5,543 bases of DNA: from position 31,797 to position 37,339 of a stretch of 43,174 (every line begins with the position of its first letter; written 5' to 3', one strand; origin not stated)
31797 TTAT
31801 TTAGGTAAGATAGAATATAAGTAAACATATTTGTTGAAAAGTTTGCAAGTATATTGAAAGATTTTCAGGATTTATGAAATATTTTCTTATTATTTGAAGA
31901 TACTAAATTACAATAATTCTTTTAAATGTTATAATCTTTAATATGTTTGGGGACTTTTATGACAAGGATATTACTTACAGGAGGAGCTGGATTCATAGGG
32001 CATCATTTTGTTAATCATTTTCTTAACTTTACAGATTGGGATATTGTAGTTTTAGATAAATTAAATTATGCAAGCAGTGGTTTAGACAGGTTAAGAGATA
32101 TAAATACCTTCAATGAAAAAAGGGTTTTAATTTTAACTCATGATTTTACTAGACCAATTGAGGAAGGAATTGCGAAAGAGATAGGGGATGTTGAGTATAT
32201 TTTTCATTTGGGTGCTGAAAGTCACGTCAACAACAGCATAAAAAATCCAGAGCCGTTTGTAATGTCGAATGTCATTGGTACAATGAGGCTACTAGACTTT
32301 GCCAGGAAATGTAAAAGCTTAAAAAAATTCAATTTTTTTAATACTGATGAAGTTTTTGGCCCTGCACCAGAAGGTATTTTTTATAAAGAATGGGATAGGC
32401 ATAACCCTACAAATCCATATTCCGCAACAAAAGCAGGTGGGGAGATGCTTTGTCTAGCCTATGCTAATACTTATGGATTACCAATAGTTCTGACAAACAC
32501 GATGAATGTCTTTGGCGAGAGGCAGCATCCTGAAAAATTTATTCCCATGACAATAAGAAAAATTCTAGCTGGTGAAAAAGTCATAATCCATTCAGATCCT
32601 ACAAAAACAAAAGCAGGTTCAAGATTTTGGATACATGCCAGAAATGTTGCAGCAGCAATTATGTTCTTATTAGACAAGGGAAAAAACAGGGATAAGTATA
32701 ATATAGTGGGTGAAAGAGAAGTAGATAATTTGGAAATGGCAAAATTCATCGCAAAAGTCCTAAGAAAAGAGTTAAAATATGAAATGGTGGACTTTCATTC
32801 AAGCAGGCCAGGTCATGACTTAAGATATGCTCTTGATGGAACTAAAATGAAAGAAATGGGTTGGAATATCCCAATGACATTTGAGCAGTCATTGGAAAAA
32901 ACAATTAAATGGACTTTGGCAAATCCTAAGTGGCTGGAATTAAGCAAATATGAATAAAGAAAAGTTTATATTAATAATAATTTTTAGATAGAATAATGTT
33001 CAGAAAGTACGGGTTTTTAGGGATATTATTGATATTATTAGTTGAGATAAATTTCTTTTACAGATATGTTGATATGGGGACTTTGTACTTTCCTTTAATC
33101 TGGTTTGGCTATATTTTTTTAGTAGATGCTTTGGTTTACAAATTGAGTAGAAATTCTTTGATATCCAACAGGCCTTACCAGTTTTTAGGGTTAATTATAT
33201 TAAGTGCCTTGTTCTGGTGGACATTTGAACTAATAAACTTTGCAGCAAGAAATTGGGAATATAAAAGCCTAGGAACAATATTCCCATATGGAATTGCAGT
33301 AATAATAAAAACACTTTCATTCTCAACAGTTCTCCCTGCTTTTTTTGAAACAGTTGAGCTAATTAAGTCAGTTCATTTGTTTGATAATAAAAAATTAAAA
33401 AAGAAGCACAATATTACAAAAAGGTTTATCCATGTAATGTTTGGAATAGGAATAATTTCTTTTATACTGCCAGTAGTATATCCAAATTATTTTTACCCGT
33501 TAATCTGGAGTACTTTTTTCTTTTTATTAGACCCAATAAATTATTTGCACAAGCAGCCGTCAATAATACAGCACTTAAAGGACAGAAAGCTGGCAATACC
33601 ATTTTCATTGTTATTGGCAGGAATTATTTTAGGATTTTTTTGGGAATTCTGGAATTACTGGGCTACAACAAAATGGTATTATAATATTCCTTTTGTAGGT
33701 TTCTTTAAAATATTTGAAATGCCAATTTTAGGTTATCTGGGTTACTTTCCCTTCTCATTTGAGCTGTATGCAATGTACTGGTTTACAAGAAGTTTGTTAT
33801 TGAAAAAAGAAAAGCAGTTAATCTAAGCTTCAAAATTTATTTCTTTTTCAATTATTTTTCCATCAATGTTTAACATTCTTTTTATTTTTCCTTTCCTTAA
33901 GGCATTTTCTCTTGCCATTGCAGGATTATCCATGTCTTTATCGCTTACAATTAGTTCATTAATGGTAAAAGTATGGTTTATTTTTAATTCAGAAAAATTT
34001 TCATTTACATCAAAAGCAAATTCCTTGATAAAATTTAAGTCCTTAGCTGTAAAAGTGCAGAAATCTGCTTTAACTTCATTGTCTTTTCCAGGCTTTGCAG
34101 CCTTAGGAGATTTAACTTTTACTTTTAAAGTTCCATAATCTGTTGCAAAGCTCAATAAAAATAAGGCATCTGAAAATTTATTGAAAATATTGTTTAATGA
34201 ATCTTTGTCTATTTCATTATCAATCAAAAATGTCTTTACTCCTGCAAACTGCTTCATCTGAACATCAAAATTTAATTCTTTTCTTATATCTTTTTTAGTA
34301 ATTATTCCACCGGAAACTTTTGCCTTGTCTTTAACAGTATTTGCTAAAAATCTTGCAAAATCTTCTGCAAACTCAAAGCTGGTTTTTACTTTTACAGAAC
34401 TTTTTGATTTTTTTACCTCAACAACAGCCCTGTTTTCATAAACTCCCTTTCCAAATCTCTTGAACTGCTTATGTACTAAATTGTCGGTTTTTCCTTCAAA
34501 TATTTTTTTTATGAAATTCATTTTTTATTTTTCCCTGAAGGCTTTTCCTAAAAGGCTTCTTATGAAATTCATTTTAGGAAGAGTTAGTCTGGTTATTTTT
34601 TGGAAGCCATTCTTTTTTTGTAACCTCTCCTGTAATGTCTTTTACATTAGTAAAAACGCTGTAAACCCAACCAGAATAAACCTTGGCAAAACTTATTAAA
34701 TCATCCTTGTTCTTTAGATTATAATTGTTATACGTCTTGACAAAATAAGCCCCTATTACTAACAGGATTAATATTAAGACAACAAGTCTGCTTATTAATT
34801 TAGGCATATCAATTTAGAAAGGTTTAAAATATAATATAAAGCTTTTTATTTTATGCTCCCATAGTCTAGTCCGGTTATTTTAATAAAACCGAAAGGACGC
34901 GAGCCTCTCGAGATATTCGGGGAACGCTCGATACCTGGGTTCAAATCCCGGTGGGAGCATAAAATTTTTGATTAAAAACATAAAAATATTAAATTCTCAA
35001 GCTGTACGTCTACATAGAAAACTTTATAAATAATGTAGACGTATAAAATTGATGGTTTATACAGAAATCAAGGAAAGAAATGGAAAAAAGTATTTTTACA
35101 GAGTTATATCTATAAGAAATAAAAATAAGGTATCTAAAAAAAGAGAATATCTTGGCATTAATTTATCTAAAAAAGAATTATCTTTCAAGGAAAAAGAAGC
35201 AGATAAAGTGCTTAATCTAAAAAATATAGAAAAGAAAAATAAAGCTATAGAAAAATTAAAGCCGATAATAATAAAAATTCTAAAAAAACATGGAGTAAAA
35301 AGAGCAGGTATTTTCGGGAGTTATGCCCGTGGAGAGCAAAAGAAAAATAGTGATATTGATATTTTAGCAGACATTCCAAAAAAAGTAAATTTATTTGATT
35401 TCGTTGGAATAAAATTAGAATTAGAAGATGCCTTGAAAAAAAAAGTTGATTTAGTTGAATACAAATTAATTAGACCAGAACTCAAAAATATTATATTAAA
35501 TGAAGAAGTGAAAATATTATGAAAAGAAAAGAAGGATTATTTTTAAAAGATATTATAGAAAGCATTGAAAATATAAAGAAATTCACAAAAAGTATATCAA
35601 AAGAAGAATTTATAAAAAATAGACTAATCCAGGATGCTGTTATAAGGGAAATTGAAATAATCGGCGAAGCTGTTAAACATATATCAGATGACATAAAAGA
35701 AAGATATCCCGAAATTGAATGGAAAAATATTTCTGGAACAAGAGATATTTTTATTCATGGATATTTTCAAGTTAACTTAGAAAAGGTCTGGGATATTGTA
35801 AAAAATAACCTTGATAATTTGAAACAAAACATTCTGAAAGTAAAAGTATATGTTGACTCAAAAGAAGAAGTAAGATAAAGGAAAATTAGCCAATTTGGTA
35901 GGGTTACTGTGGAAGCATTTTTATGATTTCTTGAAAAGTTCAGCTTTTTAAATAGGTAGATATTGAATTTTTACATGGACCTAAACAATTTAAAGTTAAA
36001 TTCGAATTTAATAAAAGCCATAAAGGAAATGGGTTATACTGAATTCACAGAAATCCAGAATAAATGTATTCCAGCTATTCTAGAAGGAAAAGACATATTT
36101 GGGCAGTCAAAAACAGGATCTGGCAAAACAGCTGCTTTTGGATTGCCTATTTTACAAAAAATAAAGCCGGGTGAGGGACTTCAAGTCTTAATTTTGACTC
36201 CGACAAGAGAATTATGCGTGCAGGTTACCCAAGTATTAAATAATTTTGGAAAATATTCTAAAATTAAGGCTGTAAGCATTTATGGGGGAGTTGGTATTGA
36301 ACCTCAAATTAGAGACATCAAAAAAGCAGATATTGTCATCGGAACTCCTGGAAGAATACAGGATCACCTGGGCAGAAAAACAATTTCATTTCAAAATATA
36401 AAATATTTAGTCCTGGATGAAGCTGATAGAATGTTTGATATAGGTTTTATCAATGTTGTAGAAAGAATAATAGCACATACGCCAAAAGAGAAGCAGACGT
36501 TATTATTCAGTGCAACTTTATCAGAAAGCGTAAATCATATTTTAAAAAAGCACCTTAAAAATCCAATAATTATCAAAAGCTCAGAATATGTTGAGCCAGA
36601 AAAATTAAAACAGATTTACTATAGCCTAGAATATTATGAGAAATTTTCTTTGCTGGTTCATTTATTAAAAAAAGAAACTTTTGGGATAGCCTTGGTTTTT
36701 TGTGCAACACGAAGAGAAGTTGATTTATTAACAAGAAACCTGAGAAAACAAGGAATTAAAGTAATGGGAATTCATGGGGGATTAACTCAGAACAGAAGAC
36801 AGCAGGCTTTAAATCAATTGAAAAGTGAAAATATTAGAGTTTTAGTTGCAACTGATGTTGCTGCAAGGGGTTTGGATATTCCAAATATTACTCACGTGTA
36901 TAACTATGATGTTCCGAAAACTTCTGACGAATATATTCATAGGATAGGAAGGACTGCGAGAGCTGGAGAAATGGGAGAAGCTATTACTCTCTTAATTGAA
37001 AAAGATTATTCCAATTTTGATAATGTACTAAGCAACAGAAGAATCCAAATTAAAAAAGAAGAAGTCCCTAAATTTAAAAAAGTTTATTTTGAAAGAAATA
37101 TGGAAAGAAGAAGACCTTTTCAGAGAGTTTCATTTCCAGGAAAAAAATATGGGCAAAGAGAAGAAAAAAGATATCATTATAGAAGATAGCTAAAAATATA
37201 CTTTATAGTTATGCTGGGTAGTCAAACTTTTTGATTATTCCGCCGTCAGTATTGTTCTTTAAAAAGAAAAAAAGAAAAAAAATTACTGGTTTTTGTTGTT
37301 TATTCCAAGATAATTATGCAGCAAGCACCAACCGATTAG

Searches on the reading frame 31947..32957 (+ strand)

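Call 57: search_protein_families(library=pfam, proteins=[window:31947-32957:+], max_evalue=0.001)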
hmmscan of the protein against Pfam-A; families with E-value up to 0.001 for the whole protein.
window:31947-32957:+ (336 aa): 6 families
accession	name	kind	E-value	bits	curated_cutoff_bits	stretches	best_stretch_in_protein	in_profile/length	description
PF16363.11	GDP_Man_Dehyd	-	5.5e-48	164.6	27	1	9-318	1-331/332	GDP-mannose 4,6 dehydratase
PF01370.27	Epimerase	-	1.3e-45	156.1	20.9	1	8-253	1-239/240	NAD dependent epimerase/dehydratase family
PF07993.18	NAD_binding_4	-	1.5e-16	60.8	20.1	1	10-193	1-212/258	Male sterility protein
PF02719.21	Polysacc_synt_2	-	7.2e-13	48.8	20.2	1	8-277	1-252/293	Polysaccharide biosynthesis protein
PF04321.23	RmlD_sub_bind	-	2.1e-12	47.1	27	1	7-320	2-282/287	RmlD substrate binding domain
PF01073.25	3Beta_HSD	-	5.6e-12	45.7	22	1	10-239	2-226/280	3-beta hydroxysteroid dehydrogenase/isomerase family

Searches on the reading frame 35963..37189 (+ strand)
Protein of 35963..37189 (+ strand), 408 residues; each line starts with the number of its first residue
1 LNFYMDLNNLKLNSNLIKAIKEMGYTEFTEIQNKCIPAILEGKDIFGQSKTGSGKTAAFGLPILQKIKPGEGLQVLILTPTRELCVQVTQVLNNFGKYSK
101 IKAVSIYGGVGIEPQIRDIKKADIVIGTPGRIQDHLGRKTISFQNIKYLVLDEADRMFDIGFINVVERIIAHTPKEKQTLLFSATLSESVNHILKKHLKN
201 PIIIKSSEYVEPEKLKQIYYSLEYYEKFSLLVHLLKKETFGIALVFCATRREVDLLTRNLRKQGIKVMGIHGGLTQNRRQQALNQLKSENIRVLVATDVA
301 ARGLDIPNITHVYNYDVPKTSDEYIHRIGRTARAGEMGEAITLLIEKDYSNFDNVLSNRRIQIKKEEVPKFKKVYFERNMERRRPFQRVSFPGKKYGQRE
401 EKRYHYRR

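Call 57: search_protein_families(library=pfam, proteins=[window:35963-37189:+], max_evalue=0.001)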
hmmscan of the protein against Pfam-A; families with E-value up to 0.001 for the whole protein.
window:35963-37189:+ (408 aa): 4 families
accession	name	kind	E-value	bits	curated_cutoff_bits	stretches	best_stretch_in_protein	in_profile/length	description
PF00270.35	DEAD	-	3.9e-54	183.3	26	1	29-191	1-165/167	DEAD/DEAH box helicase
PF00271.37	Helicase_C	-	1.4e-34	119.1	23.5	1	226-335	1-110/110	Helicase conserved C-terminal domain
PF04851.21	ResIII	-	2.5e-09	37.7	22.5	1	42-187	23-163/164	Type III restriction enzyme, res subunit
PF22590.2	Cas3-like_C_2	-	0.00051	20.7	27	0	242-334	4-104/106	CRISPR-associated nuclease/helicase Cas3, C-terminal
